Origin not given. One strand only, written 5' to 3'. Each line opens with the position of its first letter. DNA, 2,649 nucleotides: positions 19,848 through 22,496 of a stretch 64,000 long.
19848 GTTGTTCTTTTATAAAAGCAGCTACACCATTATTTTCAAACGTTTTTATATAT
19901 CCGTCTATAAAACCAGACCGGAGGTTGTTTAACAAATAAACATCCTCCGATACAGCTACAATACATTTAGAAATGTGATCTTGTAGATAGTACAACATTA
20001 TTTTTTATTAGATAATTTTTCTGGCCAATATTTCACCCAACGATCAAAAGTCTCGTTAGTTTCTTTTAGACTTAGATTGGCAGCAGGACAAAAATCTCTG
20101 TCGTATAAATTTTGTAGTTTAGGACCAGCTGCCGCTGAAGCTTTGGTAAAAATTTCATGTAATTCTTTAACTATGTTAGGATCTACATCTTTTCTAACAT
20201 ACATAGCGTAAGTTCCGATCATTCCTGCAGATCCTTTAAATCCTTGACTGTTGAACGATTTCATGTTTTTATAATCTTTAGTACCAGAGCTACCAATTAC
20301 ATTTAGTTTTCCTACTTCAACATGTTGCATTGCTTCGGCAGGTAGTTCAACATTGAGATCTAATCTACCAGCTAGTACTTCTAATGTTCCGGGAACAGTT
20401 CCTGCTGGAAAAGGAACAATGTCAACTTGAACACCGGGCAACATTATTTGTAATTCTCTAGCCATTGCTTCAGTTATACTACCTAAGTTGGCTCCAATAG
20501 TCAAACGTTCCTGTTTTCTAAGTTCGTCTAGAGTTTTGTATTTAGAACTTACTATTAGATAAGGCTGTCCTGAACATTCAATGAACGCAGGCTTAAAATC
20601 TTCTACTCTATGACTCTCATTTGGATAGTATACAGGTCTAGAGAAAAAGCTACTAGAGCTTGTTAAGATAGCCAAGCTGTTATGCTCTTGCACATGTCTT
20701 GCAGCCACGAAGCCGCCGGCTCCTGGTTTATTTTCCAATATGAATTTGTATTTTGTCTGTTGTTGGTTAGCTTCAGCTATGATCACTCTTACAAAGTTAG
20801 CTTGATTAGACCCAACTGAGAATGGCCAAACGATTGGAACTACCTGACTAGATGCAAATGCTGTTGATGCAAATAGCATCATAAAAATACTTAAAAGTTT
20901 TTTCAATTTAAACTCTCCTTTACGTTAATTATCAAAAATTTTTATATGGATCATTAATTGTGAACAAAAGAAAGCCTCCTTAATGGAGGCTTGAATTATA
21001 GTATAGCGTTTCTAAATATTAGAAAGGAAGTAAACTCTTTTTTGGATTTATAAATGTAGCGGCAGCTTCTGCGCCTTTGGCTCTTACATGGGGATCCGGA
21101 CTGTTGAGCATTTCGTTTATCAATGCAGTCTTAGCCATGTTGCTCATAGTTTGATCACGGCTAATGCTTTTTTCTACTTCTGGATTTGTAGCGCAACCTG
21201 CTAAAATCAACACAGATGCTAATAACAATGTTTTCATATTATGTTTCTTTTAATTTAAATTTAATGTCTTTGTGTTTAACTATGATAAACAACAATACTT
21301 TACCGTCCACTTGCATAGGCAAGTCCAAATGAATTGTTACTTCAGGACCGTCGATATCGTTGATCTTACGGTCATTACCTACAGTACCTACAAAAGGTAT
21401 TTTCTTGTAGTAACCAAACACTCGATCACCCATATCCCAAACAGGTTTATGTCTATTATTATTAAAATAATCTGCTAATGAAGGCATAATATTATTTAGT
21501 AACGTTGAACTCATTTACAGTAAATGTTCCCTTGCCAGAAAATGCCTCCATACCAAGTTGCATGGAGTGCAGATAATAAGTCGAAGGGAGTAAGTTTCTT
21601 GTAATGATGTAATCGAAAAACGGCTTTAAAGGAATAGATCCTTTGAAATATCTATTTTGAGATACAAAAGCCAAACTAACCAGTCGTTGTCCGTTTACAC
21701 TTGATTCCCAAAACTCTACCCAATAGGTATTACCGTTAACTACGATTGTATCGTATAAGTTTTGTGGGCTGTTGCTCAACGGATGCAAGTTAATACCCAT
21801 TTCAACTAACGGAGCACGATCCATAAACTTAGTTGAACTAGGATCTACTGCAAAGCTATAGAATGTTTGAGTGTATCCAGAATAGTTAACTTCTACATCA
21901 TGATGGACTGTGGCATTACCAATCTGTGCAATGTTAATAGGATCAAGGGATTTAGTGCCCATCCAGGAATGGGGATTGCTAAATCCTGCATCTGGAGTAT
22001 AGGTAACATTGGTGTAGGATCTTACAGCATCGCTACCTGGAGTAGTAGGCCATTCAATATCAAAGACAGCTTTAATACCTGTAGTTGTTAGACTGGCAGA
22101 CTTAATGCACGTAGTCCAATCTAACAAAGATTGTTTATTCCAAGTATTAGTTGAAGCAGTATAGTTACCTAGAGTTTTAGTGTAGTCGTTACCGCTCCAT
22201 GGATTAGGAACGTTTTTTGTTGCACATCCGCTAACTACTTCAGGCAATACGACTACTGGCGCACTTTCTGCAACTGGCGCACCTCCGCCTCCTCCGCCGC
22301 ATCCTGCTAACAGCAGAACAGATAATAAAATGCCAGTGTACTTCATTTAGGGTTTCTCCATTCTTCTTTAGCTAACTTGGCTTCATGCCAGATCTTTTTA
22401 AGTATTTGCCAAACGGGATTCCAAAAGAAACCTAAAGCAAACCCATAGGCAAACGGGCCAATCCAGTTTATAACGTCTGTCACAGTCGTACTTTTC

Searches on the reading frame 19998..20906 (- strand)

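Call 37: search_protein_families(library=pfam, proteins=[window:19998-20906:-], max_evalue=0.01)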
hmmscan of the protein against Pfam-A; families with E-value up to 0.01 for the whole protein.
window:19998-20906:- (302 aa): 1 family
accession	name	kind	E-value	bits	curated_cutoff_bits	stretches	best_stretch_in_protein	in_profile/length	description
PF03401.19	TctC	-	6.4e-12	46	27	1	44-260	6-233/274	Tripartite tricarboxylate transporter family receptor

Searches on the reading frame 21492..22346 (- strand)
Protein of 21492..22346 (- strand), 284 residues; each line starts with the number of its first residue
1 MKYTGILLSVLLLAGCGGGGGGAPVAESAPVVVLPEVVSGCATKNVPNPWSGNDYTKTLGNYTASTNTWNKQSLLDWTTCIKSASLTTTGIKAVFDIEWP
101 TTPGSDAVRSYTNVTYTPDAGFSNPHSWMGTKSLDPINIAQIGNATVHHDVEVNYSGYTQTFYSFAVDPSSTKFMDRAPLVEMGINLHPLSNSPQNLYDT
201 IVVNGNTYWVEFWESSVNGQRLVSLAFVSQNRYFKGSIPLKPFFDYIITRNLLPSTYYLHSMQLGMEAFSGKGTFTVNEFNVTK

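Call 37: search_protein_families(library=pfam, proteins=[window:21492-22346:-], max_evalue=0.01)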
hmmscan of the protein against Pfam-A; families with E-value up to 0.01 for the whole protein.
window:21492-22346:- (284 aa): 1 family
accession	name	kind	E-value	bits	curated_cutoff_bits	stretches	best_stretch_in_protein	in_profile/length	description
PF01670.23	Glyco_hydro_12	-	5.5e-09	36.9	27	1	199-282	123-204/207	Glycosyl hydrolase family 12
